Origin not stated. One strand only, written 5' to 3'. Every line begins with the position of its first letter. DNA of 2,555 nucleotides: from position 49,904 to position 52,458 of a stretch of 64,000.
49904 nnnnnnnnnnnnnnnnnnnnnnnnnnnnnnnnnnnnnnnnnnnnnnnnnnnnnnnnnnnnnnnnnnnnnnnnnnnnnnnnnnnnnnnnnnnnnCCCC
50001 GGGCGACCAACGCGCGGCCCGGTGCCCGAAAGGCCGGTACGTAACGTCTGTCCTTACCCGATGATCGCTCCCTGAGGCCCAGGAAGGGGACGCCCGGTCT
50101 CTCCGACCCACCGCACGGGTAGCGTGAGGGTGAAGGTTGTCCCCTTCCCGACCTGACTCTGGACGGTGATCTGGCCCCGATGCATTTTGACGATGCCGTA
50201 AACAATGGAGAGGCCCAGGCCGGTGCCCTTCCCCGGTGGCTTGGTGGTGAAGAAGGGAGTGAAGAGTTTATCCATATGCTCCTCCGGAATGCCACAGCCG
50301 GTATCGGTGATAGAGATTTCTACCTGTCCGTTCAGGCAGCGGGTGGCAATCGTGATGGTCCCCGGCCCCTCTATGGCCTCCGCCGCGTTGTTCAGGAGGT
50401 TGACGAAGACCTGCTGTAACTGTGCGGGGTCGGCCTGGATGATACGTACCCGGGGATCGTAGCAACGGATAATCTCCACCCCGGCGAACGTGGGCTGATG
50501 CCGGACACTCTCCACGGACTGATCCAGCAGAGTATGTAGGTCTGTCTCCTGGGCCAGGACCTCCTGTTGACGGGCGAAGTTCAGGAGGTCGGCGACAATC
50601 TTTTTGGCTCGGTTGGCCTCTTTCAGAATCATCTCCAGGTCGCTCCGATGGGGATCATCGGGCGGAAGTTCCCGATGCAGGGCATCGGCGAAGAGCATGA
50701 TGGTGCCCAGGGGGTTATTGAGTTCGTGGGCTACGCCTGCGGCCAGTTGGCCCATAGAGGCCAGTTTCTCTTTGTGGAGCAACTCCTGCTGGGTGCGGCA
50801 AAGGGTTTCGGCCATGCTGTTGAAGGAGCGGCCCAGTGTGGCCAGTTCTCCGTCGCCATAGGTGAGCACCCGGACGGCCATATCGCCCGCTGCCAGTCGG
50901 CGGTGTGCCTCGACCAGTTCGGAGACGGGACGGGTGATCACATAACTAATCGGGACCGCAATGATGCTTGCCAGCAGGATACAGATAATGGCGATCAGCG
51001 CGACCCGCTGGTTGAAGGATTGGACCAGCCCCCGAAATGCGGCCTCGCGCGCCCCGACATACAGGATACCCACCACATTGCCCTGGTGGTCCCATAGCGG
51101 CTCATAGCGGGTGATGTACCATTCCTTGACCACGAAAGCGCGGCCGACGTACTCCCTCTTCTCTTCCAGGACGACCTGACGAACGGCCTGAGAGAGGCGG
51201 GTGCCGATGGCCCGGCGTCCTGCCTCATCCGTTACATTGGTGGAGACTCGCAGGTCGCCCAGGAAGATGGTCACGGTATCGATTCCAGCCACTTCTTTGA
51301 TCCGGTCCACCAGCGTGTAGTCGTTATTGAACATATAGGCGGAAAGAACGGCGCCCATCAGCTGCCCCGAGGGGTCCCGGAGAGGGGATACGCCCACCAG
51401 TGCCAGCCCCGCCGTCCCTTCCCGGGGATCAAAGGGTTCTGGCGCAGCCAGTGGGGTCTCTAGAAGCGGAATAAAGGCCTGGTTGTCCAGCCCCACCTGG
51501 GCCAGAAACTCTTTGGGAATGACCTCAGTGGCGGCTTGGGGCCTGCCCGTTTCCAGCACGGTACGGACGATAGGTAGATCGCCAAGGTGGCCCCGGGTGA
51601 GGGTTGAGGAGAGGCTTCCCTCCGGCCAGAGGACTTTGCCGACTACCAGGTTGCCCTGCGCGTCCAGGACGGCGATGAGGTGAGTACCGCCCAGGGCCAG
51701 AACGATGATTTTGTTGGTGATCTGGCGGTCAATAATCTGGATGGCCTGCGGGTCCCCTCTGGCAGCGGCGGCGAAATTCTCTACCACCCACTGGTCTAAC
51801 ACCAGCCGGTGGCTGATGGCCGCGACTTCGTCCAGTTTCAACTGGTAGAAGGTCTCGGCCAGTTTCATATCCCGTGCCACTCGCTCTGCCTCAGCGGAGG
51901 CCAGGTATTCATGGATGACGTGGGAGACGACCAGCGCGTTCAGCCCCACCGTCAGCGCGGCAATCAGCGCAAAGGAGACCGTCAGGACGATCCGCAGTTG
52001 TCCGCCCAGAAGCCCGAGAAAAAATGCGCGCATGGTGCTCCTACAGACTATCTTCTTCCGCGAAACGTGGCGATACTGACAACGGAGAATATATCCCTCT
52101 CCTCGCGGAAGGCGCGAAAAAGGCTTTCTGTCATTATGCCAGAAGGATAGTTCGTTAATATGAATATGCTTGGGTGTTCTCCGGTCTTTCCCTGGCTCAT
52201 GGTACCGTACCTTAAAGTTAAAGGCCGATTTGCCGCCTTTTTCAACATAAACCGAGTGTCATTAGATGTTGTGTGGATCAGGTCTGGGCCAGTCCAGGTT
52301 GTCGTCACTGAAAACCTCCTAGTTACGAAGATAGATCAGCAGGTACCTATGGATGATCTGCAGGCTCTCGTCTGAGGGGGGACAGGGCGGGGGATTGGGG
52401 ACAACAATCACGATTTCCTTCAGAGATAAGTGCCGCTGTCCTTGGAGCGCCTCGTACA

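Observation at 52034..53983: Low-GC islet with an orphan methyltransferase (zinc-ribbon + HTH + gamma-type MTase core + large C-terminal domain) wedged between paralogous hybrid kinase genes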

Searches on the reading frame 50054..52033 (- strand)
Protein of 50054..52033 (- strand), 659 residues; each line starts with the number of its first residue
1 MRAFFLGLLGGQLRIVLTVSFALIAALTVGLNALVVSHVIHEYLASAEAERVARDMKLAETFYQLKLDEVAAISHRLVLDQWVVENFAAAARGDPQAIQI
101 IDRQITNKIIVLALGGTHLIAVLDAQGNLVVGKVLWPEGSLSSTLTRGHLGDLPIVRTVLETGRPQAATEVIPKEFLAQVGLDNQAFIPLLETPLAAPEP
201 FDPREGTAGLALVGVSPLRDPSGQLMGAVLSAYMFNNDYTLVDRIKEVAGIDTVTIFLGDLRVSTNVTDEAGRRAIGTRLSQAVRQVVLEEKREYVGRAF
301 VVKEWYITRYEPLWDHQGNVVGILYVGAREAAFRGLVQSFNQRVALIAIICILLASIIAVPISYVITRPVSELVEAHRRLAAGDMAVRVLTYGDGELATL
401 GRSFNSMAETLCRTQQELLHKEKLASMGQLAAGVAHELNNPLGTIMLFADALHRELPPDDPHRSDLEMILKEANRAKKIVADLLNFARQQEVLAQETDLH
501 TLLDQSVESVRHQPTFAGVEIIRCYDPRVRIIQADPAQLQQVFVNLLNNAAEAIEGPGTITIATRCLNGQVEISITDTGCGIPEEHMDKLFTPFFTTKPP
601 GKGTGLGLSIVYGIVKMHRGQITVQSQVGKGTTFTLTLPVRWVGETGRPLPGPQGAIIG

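Call 3: search_protein_families(library=pfam, proteins=[window:50054-52033:-], max_evalue=0.01)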
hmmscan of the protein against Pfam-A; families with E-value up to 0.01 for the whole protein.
window:50054-52033:- (659 aa): 7 families
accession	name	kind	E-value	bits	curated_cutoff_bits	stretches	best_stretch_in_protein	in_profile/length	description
PF17202.10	sCache_3_3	-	3.2e-34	117.9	28.8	1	235-337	3-104/107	Single cache domain 3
PF02518.31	HATPase_c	-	1.1e-30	106.8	26.4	1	535-640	2-109/111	Histidine kinase-, DNA gyrase B-, and HSP90-like ATPase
PF17201.10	Cache_3-Cache_2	-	8.9e-27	94.6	27.7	1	227-333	75-187/299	Cache 3/Cache 2 fusion domain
PF00512.31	HisKA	-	4.1e-16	59.2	26.9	1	427-490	2-64/66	His Kinase A (phospho-acceptor) domain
PF17203.10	sCache_3_2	-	1.9e-13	51.1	28.4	1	236-339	38-137/140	Single cache domain 3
PF00672.30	HAMP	-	3.7e-11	43.6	25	1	365-411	5-51/53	HAMP domain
PF14501.12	HATPase_c_5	-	3.2e-05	24.2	22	1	538-627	5-91/102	GHKL domain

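Call 58: find_related_loci(query=window:50054-52033:-, collection=metagenome_contigs, flank=6000)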
Query window:50054-52033:- (659 aa) in metagenome_contigs; peptide patterns used: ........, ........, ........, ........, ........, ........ (x = any residue, [..] = any of these).
443 stretches matched a pattern; 89 encode a relative of the query (tblastn E <= 1e-3); the best 80 are kept; 80 distinct loci.
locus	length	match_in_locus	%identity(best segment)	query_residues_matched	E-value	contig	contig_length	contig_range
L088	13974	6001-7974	88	1-659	0e+0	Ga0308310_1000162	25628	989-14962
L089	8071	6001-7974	88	1-659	0e+0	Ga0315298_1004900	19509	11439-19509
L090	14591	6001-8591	88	1-659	0e+0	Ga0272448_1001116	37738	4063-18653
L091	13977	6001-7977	88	1-659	0e+0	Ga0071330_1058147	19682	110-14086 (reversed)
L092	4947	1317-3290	87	1-659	0e+0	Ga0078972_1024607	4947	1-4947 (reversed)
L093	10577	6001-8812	88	1-659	0e+0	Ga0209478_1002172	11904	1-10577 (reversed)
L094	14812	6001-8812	88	1-659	0e+0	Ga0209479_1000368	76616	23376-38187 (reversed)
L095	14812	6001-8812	88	1-659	0e+0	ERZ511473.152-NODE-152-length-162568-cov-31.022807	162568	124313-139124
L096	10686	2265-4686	85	1-659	0e+0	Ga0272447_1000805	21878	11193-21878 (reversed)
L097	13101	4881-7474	85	1-659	0e+0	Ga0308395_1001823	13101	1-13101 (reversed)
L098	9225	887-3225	83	1-659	0e+0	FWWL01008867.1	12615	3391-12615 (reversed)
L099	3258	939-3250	83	1-649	0e+0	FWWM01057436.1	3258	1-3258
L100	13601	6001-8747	81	17-650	0e+0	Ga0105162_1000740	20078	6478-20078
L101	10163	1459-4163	82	1-649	0e+0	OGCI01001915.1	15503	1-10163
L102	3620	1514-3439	69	1-641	0e+0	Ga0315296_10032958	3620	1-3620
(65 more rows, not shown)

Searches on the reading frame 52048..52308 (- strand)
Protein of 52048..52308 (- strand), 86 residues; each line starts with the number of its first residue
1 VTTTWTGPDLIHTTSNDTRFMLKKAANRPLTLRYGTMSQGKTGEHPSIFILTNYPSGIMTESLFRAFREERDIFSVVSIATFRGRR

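Call 3: search_protein_families(library=pfam, proteins=[window:52048-52308:-], max_evalue=0.01)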
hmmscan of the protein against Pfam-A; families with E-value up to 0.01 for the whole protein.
window:52048-52308:- (86 aa): 0 families

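Call 4: search_protein_families(library=ncbifam, proteins=[window:52048-52308:-], max_evalue=0.01)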
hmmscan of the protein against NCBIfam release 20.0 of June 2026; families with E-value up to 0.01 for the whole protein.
window:52048-52308:- (86 aa): 0 families

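Call 5: search_protein_families(library=padloc, proteins=[window:52048-52308:-], max_evalue=0.01)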
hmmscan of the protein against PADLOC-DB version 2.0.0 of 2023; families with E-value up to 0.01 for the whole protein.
window:52048-52308:- (86 aa): 0 families
